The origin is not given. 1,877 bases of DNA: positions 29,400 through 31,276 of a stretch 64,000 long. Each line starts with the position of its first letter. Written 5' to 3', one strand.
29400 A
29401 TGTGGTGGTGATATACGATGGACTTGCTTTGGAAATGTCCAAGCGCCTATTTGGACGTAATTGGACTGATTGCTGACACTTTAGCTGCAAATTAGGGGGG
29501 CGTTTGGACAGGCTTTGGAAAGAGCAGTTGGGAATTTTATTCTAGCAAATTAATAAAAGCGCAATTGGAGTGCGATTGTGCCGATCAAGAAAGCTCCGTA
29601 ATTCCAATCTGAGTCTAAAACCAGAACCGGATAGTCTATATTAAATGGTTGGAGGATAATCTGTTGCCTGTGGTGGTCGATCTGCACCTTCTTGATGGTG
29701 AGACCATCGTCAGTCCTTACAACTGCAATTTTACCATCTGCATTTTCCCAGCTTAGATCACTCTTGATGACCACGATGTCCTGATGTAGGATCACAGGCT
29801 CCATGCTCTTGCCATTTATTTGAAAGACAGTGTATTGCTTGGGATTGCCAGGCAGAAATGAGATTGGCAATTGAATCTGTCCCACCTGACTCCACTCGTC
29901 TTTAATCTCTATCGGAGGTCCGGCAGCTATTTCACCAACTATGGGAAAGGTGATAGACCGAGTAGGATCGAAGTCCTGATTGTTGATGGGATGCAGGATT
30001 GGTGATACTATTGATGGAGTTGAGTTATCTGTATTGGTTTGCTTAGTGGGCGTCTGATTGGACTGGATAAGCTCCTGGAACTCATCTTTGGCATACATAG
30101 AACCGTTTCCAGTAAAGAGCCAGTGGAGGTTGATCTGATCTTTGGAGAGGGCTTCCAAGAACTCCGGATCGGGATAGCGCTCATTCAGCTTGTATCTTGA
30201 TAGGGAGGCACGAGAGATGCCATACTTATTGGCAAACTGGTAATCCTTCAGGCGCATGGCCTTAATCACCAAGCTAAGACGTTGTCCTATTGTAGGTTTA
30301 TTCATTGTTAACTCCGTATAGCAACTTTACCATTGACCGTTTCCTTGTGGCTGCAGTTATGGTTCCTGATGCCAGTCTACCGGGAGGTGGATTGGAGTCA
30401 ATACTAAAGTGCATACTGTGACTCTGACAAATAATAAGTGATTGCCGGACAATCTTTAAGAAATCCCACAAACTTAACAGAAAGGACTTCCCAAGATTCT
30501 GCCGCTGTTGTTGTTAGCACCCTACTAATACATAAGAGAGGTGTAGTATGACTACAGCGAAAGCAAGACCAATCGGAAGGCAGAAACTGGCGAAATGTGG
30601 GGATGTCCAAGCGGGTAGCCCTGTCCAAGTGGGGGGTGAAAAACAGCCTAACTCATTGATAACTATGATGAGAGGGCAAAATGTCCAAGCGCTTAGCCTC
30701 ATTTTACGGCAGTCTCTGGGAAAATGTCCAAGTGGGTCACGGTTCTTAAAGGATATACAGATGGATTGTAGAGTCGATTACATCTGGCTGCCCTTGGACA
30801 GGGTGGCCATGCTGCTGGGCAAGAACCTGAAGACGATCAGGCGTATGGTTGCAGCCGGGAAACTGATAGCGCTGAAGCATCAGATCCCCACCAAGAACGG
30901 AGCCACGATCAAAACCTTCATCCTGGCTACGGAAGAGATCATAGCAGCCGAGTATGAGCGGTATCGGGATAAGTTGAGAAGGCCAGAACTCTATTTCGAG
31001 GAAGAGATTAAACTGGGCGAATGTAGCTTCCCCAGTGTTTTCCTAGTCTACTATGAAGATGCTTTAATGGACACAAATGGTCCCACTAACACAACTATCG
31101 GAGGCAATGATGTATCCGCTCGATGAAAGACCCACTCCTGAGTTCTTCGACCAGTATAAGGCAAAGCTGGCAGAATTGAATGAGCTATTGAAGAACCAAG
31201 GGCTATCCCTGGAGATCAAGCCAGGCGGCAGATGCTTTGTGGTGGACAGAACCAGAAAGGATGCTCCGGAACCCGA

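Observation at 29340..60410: Mu-type transposon without phage genes, delimited by TIRs and a CCGTT duplication, acting as a defence-gene carrier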

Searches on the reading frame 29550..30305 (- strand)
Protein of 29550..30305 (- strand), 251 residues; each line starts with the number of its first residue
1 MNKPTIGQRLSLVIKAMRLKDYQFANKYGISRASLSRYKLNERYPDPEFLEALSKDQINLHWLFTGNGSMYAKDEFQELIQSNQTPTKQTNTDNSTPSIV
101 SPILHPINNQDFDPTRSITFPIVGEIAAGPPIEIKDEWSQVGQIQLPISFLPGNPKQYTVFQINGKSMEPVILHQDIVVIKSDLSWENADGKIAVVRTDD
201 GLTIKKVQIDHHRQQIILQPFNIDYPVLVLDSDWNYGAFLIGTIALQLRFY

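Call 7: search_protein_families(library=pfam, proteins=[window:29550-30305:-], max_evalue=0.01)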
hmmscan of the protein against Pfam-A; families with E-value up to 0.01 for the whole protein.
window:29550-30305:- (251 aa): 4 families
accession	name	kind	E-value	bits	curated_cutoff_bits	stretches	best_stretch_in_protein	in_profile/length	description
PF00717.28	Peptidase_S24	-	3e-17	62.8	23.3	1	121-232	1-105/116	Peptidase S24-like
PF07022.19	Phage_CI_repr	-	0.00019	22.2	22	1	13-71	6-65/65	Bacteriophage CI repressor helix-turn-helix domain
PF01381.28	HTH_3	-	0.00038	20.9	23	1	20-55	11-46/55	Helix-turn-helix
PF12844.13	HTH_19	-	0.0016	18.7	30.2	1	7-68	1-63/64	Helix-turn-helix domain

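Call 21: search_protein_families(library=phrogs, proteins=[window:29550-30305:-], max_evalue=0.001)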
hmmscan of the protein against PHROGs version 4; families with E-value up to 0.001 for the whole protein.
window:29550-30305:- (251 aa): 10 families
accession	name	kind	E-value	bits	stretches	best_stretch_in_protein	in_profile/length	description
phrog_4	-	transcription regulation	9.7e-30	104.8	1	3-231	130-321/400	transcriptional repressor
phrog_8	-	transcription regulation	7.3e-11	43.1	1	5-82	161-241/346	transcriptional regulator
phrog_6201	-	transcription regulation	2.1e-09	38.3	1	154-244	24-111/121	CI-like repressor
phrog_2328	-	transcription regulation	2.8e-08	34.6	1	5-97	15-111/128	transcriptional repressor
phrog_8558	-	unknown function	5.2e-07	30.9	1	161-235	23-99/114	-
phrog_811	-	DNA, RNA and nucleotide metabolism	6.5e-07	30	1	154-232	44-118/140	UmuD-like protein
phrog_9710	-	unknown function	9.4e-07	29.9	1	13-76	21-88/95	-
phrog_11423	-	unknown function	1.4e-06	29.1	1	5-81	9-87/176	-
phrog_2967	-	transcription regulation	2e-05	25.2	1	4-89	9-95/225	transcriptional regulator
phrog_2439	-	transcription regulation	8e-05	22.7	1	2-56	4-58/367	transcriptional regulator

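Call 22: search_protein_families(library=ncbifam, proteins=[window:29550-30305:-], max_evalue=0.001)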
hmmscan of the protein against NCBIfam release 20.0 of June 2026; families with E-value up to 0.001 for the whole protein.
window:29550-30305:- (251 aa): 2 families
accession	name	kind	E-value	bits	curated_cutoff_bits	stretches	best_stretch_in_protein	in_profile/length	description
TIGR00498.1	lexA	equivalog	2.5e-11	43.6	110.95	1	119-232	79-186/203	transcriptional repressor LexA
NF007621.2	PRK10276.1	subfamily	8.6e-09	35.4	110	1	157-233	28-101/115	translesion error-prone DNA polymerase V autoproteolytic subunit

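Call 66: search_solved_structures(query=window:29550-30305:-, max_evalue=0.001, show_alignments=1)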
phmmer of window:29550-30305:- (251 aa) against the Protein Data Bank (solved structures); distinct sequences matched with E-value up to 0.001: 8.
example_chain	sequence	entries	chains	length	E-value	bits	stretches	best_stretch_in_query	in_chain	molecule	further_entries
1jhe_A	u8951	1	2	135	7.7e-06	29.1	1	120-232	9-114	LEXA REPRESSOR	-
1jhc_A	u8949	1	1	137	0.00013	25.1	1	120-232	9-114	LEXA REPRESSOR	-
7b5g_A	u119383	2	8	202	0.00014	25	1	120-232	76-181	LexA repressor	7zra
7ocj_A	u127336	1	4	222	0.00018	24.6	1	120-232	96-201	LexA repressor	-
8gms_A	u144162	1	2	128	0.00023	24.3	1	120-232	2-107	LexA repressor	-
1jhh_A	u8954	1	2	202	0.00037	23.6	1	120-232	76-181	LEXA REPRESSOR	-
3jso_A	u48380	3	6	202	0.00091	22.3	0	120-232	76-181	LexA repressor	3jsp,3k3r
8trg_I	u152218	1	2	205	0.00094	22.3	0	120-232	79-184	LexA repressor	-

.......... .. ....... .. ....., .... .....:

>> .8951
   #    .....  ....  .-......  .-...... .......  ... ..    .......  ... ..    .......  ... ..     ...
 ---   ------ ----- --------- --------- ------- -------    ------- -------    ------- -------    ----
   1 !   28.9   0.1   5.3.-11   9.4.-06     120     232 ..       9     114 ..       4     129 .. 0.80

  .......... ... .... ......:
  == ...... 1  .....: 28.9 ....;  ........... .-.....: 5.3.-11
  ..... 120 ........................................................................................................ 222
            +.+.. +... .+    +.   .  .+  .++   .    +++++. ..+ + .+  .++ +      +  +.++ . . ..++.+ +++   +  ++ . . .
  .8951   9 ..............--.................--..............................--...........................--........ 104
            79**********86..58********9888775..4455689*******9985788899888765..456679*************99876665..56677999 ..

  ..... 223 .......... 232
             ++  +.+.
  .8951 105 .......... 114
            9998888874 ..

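Call 83: search_protein_families(library=padloc, proteins=[window:29550-30305:-], max_evalue=0.001)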
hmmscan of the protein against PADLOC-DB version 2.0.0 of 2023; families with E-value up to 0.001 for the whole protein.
window:29550-30305:- (251 aa): 1 family
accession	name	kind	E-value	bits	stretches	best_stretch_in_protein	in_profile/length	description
PDLC03952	RmrA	-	7.2e-05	19.8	1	6-56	23-73/395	-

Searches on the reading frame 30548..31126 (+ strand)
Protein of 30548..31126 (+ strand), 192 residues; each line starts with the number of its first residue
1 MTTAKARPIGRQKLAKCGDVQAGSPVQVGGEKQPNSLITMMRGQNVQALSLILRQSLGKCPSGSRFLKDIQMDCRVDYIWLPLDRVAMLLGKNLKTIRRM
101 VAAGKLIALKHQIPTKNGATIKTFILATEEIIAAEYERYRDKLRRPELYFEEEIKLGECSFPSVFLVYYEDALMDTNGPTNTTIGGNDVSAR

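Call 7: search_protein_families(library=pfam, proteins=[window:30548-31126:+], max_evalue=0.01)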
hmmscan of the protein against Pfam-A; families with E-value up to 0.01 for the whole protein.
window:30548-31126:+ (192 aa): 2 families
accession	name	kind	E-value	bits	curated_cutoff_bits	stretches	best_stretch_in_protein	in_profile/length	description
PF21531.3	Rv2175c_wHTH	-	0.0037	17.7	27.1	1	80-111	15-46/57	DNA-binding protein Rv2175c, wHTH domain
PF10743.14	Phage_Cox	-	0.0078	16.5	27.5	0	82-119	13-50/87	Regulatory phage protein cox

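Call 21: search_protein_families(library=phrogs, proteins=[window:30548-31126:+], max_evalue=0.001)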
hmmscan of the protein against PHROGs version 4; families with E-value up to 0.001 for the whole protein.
window:30548-31126:+ (192 aa): 0 families

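Call 22: search_protein_families(library=ncbifam, proteins=[window:30548-31126:+], max_evalue=0.001)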
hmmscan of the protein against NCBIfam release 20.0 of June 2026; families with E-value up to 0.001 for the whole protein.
window:30548-31126:+ (192 aa): 0 families

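Call 83: search_protein_families(library=padloc, proteins=[window:30548-31126:+], max_evalue=0.001)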
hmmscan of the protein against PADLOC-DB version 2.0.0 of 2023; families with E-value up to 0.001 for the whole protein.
window:30548-31126:+ (192 aa): 0 families
